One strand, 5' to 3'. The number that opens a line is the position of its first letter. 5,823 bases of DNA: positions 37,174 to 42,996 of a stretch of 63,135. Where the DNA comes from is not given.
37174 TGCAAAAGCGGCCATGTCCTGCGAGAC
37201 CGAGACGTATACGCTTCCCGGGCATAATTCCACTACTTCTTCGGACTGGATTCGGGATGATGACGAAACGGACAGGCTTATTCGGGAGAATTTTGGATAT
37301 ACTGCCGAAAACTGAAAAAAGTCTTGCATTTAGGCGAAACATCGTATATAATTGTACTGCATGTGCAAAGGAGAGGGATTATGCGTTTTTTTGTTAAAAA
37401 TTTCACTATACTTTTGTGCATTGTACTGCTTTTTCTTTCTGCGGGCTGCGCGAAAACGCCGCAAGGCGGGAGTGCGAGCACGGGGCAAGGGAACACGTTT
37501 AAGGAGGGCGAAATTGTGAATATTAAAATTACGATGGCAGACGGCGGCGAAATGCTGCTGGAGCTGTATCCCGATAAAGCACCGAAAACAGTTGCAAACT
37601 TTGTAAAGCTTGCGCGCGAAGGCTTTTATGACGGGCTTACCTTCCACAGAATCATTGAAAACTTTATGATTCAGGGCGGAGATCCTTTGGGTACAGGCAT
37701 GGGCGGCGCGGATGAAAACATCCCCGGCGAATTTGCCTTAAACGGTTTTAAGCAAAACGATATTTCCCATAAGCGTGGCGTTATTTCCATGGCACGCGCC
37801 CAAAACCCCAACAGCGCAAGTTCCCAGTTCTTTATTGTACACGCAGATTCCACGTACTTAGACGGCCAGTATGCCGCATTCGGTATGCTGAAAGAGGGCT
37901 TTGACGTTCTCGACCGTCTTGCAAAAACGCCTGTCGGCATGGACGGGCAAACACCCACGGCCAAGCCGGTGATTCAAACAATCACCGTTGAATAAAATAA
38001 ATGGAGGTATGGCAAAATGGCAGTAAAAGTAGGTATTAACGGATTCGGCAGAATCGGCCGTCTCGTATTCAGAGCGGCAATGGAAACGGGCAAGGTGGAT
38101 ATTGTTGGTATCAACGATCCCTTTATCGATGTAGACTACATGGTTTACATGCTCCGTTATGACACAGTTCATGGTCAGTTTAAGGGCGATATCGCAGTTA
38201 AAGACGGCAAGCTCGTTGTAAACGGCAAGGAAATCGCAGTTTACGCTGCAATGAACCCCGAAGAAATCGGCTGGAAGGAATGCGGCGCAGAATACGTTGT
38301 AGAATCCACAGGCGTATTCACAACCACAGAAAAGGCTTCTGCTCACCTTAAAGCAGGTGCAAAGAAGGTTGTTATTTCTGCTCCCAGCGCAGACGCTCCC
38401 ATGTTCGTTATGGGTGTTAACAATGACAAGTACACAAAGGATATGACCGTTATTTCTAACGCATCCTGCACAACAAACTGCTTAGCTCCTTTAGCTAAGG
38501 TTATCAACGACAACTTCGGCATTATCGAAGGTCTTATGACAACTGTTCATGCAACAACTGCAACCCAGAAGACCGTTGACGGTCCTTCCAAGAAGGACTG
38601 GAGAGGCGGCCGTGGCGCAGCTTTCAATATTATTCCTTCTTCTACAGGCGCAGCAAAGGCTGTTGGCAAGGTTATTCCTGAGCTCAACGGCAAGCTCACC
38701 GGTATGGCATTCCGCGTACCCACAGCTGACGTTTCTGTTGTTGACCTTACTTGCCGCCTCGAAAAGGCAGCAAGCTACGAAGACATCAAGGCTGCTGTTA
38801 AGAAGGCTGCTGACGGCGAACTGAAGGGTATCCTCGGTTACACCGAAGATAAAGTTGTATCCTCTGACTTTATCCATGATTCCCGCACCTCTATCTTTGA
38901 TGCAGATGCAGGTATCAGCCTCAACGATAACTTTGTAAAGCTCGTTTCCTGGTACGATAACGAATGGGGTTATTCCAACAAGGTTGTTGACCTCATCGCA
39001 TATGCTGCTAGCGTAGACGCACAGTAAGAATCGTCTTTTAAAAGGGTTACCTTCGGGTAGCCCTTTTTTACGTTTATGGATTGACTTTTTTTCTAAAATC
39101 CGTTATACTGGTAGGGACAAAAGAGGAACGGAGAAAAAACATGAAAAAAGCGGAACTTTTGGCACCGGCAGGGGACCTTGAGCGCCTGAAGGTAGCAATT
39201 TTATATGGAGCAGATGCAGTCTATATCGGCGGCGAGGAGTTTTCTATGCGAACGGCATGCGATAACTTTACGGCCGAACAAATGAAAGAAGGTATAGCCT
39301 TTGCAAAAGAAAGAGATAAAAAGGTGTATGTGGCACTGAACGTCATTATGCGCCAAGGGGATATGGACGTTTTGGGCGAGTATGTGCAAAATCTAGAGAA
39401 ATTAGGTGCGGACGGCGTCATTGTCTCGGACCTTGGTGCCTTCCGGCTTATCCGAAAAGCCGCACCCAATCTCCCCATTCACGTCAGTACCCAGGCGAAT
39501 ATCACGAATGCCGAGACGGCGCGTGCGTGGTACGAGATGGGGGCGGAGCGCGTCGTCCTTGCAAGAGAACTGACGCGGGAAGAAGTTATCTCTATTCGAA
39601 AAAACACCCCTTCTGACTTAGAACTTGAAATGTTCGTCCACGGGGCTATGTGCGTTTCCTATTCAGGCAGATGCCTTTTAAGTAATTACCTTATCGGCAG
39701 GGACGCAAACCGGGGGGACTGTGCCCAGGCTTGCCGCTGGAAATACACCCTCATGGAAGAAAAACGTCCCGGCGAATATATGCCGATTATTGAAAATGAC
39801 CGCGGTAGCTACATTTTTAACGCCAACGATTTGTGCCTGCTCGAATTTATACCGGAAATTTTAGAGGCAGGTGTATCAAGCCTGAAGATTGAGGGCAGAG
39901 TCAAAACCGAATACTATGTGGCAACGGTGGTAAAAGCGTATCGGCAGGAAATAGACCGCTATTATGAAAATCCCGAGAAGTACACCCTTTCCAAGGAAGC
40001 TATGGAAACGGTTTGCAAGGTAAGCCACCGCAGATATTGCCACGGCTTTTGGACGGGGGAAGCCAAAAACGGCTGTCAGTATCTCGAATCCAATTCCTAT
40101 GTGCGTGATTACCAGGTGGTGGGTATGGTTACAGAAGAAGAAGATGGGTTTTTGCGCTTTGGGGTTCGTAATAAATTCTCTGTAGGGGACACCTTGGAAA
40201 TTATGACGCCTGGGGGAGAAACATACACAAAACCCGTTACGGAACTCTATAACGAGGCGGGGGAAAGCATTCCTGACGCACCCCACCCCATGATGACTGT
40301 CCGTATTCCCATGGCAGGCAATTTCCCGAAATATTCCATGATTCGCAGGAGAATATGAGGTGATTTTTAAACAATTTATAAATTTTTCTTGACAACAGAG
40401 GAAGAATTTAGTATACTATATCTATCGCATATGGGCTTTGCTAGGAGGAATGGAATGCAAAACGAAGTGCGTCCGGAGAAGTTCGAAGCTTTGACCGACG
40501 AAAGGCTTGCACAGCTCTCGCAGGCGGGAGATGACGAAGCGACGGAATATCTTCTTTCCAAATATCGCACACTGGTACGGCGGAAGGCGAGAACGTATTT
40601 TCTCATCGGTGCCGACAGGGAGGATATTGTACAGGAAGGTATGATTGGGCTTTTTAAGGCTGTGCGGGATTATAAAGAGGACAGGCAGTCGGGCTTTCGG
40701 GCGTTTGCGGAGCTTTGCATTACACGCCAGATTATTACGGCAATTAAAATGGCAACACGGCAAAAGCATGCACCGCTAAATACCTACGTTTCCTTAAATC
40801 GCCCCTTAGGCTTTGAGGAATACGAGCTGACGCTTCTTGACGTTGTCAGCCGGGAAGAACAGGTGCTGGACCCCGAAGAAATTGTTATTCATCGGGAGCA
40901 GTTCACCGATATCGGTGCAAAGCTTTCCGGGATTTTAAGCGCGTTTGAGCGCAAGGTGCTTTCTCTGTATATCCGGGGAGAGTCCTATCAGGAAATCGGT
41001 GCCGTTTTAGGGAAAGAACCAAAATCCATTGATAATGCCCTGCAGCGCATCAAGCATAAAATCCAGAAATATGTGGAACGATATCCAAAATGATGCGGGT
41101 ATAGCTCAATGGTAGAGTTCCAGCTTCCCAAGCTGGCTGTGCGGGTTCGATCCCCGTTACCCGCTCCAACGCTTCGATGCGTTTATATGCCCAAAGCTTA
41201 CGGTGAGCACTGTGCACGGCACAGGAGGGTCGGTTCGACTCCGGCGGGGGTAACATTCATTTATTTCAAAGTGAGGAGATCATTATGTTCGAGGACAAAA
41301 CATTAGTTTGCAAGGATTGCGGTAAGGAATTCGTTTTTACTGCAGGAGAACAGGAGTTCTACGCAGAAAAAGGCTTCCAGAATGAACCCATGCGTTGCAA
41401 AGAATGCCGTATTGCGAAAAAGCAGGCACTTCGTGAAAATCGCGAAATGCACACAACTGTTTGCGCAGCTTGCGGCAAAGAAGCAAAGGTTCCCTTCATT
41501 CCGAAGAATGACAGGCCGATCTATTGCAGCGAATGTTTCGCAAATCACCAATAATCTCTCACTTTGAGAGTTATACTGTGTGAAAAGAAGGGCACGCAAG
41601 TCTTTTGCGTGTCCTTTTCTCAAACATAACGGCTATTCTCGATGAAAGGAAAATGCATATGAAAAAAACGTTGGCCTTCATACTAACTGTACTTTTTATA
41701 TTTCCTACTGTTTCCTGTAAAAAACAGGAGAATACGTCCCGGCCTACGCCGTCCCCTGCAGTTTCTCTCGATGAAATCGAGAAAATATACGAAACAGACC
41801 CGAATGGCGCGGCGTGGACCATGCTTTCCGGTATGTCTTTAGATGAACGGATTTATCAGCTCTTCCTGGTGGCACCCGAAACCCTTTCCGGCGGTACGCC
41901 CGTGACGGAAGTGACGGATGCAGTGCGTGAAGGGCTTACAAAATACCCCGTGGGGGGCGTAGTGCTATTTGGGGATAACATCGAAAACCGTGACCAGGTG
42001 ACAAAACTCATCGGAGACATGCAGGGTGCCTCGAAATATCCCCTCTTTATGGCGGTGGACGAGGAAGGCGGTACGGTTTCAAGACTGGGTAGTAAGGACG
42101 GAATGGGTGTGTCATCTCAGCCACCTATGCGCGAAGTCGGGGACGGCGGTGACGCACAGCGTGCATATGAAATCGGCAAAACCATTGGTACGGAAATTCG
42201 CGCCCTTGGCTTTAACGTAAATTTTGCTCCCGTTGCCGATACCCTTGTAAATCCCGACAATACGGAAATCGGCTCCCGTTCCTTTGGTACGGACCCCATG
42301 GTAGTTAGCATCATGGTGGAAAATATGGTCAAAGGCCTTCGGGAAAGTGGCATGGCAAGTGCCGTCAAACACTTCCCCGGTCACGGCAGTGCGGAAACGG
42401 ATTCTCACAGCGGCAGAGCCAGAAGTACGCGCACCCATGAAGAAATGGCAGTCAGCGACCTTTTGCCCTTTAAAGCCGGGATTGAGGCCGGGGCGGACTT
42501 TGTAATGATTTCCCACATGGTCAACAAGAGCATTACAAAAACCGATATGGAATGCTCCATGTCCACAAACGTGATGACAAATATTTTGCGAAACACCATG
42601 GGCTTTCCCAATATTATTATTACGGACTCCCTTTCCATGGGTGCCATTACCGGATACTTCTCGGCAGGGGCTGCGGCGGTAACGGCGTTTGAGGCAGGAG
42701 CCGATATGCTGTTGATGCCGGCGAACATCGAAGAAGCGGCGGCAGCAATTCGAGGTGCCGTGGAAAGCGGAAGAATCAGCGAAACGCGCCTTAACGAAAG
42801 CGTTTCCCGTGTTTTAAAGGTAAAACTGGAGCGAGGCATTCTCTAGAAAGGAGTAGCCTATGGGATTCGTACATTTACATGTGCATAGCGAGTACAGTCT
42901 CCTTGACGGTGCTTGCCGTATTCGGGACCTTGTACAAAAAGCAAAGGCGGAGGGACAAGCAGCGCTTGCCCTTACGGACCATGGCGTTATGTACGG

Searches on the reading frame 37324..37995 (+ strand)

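Call 57: search_protein_families(library=pfam, proteins=[window:37324-37995:+])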
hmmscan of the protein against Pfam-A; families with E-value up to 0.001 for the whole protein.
window:37324-37995:+ (223 aa): 1 family
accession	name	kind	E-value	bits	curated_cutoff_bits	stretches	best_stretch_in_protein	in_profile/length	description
PF00160.26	Pro_isomerase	-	1.1e-46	159.4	21.7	1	67-221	2-158/159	Cyclophilin type peptidyl-prolyl cis-trans isomerase/CLD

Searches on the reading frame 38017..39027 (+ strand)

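Call 57: search_protein_families(library=pfam, proteins=[window:38017-39027:+])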
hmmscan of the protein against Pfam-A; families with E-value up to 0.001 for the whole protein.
window:38017-39027:+ (336 aa): 2 families
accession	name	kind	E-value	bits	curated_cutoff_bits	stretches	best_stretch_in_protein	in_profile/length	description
PF02800.25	Gp_dh_C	-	5.2e-72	241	24.4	1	156-313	1-158/158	Glyceraldehyde 3-phosphate dehydrogenase, C-terminal domain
PF00044.30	Gp_dh_N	-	1.3e-38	131.8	31.7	1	3-103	1-100/101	Glyceraldehyde 3-phosphate dehydrogenase, NAD binding domain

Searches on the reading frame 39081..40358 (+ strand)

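Call 57: search_protein_families(library=pfam, proteins=[window:39081-40358:+])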
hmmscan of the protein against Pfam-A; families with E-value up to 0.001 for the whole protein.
window:39081-40358:+ (425 aa): 2 families
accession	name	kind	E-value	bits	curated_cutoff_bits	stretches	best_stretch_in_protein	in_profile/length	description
PF01136.24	Peptidase_U32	-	4.3e-97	324.4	22.4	1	96-328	2-231/233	Peptidase family U32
PF16325.11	Peptidase_U32_C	-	6.2e-26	90.8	28.2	1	342-422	1-83/83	Peptidase family U32 C-terminal domain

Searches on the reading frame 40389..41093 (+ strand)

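Call 57: search_protein_families(library=pfam, proteins=[window:40389-41093:+])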
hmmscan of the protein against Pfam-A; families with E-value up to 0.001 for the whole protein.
window:40389-41093:+ (234 aa): 2 families
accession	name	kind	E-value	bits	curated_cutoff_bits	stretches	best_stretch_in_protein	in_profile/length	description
PF04542.20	Sigma70_r2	-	3.2e-13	49.7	24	1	56-124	2-70/71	Sigma-70 region 2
PF08281.18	Sigma70_r4_2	-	4e-05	23.6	25.7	1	187-223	15-52/54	Sigma-70, region 4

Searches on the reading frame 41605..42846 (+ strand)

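Call 57: search_protein_families(library=pfam, proteins=[window:41605-42846:+])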
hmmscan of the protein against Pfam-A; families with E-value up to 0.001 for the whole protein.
window:41605-42846:+ (413 aa): 1 family
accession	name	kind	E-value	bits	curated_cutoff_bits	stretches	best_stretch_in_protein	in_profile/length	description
PF00933.27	Glyco_hydro_3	-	2.1e-78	264.4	27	1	79-406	2-316/316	Glycosyl hydrolase family 3 N terminal domain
